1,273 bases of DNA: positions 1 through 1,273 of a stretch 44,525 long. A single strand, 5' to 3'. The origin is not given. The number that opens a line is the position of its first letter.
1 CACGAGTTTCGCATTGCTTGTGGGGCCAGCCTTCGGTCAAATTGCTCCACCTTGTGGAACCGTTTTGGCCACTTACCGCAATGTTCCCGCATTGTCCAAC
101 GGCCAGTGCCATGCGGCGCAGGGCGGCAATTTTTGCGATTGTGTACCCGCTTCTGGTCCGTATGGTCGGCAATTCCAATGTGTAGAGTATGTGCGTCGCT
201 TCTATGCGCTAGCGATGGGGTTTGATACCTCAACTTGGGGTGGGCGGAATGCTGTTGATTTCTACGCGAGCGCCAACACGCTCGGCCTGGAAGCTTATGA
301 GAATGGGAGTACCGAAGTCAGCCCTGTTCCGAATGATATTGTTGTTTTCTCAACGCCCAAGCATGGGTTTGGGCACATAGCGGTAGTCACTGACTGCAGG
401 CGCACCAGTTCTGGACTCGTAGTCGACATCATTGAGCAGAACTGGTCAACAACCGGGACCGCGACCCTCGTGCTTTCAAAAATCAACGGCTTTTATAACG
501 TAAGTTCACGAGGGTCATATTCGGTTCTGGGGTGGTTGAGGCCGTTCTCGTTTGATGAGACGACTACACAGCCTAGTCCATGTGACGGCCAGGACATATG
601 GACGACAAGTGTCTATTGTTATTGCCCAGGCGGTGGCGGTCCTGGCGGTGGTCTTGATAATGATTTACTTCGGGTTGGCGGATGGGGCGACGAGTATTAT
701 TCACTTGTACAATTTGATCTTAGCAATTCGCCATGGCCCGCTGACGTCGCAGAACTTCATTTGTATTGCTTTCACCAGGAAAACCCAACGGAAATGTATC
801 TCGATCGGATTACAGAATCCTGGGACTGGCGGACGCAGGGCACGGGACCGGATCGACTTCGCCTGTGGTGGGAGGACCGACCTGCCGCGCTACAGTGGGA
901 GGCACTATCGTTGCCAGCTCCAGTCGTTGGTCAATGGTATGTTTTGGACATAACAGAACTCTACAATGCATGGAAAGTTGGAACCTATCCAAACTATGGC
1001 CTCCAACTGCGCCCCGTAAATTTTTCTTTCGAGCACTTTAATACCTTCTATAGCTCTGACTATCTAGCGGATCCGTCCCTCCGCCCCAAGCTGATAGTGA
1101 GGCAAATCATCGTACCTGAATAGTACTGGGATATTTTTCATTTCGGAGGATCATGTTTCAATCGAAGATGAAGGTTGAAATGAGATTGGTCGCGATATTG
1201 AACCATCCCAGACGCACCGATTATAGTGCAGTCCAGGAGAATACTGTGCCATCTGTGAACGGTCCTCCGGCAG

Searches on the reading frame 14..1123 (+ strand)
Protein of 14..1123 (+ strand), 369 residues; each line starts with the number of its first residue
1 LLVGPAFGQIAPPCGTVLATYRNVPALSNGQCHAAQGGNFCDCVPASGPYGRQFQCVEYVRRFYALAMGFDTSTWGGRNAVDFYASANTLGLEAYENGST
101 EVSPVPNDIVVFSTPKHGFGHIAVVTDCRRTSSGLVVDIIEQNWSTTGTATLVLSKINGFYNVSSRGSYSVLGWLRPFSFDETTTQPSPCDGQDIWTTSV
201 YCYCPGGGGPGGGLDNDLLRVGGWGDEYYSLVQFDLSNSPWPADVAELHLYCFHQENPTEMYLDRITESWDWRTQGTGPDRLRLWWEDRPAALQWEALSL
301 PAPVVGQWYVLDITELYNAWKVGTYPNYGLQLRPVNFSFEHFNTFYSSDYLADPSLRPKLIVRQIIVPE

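Call 19: search_protein_families(library=pfam, proteins=[window:14-1123:+], max_evalue=0.001)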
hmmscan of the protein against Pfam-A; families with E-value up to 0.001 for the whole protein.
window:14-1123:+ (369 aa): 2 families
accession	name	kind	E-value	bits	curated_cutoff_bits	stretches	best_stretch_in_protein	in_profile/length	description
PF05257.22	CHAP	-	1.1e-10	42.3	26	1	52-143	6-81/81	CHAP domain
PF24517.2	CBM96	-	0.00016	22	26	1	226-327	38-132/164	Carbohydrate-binding module family 96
